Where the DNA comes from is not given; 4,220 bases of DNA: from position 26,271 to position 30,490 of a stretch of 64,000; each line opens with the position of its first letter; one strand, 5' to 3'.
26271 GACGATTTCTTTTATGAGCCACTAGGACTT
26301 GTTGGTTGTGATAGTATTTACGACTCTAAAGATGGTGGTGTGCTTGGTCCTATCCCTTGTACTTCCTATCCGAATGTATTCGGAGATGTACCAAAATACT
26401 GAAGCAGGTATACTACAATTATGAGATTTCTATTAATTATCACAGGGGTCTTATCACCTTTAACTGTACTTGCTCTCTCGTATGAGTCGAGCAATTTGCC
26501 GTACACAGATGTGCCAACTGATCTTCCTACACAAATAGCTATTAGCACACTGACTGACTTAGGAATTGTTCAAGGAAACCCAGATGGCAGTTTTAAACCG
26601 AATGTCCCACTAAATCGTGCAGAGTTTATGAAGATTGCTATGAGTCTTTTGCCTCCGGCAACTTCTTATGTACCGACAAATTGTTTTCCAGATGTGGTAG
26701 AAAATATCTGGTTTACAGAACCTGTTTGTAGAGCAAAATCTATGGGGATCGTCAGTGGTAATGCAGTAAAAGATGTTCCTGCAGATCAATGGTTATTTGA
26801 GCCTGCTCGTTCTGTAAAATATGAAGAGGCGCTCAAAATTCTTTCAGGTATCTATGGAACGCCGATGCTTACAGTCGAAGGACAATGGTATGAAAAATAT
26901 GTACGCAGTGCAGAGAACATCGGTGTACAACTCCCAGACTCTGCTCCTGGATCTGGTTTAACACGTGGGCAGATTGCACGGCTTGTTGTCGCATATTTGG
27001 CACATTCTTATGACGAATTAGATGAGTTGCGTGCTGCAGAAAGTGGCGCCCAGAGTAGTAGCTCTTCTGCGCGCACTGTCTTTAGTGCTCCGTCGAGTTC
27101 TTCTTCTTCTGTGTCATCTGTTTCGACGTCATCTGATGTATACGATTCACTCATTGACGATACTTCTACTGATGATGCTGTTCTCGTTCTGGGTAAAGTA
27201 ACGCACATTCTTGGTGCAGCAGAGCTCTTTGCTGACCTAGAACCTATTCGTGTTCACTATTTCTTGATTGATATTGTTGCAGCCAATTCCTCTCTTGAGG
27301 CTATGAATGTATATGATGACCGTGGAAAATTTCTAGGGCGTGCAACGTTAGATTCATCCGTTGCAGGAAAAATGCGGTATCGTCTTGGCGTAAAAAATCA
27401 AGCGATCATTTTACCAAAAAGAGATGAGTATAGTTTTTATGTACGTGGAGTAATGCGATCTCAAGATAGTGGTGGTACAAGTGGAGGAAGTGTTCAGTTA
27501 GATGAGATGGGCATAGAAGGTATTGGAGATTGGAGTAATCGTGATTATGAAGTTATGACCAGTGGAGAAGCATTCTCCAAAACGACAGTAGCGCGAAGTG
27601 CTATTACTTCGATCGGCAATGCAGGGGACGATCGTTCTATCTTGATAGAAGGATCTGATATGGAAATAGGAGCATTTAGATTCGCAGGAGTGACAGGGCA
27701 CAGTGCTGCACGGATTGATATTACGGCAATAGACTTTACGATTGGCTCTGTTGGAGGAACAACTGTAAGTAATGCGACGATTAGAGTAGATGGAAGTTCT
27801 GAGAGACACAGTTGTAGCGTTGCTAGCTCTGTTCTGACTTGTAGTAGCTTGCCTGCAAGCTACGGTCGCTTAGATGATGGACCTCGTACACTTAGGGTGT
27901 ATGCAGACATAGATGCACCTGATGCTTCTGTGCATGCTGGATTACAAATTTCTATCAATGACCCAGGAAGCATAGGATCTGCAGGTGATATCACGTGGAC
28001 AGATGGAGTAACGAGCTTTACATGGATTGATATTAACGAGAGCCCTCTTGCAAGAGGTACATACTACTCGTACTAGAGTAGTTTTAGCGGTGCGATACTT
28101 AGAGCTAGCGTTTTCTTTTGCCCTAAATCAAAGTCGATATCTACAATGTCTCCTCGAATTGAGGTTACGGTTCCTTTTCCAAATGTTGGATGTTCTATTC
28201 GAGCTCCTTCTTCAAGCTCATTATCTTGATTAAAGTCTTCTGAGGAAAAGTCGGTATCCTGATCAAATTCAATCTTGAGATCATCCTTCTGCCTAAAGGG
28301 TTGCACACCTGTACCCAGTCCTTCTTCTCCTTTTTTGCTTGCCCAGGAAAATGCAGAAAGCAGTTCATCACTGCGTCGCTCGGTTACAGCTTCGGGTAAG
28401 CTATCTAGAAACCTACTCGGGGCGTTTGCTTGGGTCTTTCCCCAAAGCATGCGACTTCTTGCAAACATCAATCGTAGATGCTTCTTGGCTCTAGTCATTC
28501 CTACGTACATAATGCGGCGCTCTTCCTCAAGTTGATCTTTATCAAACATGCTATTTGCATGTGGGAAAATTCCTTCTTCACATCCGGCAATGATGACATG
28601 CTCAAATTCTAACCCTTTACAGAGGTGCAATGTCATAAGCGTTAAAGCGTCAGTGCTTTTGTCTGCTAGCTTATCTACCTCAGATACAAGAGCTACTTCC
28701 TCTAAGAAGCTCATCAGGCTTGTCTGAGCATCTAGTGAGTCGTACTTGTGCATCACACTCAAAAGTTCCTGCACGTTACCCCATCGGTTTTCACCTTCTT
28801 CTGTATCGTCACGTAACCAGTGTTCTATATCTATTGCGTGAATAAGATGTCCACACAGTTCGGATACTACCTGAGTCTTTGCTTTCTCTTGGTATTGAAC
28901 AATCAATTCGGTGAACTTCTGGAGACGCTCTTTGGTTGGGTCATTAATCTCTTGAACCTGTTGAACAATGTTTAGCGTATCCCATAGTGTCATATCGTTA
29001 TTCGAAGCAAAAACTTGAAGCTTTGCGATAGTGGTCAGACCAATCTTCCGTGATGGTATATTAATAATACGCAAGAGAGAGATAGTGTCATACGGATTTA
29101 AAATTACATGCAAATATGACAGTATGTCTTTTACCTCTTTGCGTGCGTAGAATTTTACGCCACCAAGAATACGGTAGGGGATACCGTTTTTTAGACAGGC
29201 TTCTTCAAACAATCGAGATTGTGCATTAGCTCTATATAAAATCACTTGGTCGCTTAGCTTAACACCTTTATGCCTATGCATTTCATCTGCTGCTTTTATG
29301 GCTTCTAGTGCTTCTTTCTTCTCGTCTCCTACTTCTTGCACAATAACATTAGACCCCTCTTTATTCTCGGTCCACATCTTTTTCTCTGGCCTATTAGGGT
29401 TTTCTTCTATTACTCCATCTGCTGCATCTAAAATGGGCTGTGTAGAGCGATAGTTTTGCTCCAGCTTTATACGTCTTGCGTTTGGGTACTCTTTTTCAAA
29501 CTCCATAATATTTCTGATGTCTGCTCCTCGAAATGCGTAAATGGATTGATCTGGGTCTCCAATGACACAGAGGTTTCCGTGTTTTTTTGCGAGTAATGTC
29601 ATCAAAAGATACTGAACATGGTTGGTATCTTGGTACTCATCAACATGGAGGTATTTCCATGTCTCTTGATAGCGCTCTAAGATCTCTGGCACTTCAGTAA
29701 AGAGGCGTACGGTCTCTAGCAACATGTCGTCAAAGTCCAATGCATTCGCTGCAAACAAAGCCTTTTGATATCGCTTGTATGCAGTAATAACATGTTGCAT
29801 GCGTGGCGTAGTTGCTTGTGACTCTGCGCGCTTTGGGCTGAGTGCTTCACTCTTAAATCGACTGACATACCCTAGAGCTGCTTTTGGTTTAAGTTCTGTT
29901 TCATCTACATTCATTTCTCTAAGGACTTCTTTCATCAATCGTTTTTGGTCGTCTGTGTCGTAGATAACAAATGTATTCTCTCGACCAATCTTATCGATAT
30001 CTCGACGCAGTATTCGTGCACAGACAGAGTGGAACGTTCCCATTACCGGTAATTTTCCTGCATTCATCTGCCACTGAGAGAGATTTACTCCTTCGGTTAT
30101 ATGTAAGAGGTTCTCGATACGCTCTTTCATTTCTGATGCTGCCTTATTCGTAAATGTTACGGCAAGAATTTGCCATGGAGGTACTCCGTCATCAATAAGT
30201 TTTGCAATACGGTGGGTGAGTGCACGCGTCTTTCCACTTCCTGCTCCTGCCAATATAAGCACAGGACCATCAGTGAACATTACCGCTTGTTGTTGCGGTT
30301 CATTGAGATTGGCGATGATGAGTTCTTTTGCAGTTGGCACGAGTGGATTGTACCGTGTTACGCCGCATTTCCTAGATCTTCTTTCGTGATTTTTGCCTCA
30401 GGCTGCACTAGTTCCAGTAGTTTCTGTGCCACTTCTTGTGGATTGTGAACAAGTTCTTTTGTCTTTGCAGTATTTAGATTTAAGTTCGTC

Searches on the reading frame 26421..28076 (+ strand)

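Call 106: search_protein_families(library=pfam, max_evalue=0.00001, proteins=[window:26421-28076:+])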
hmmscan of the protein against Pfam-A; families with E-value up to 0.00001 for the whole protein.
window:26421-28076:+ (551 aa): 1 family
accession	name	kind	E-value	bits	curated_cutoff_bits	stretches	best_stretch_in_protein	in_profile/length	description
PF00395.25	SLH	-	1.4e-14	54.2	20.8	1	27-69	1-43/44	S-layer homology domain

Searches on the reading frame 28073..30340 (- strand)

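Call 106: search_protein_families(library=pfam, max_evalue=0.00001, proteins=[window:28073-30340:-])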
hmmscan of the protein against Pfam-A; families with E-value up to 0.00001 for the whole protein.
window:28073-30340:- (755 aa): 6 families
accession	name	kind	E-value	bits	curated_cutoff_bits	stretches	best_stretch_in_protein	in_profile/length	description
PF00580.27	UvrD-helicase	-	1.3e-93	314.1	23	1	12-286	1-271/271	UvrD/REP helicase N-terminal domain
PF13361.12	UvrD_C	-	2.6e-72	244.6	25.6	1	291-627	1-348/350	UvrD-like helicase C-terminal domain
PF13245.12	AAA_19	-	3.5e-21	76.2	25.1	1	16-271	1-134/134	AAA domain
PF13538.12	UvrD_C_2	-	3.7e-09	36.8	27.4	1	567-625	3-52/52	UvrD-like helicase C-terminal domain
PF01443.25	Viral_helicase1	-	1.9e-07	31.6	21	0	209-274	42-105/228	Viral superfamily 1 RNA helicase core domain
PF13604.12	AAA_30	-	2.2e-06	28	27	0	12-76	2-67/191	AAA domain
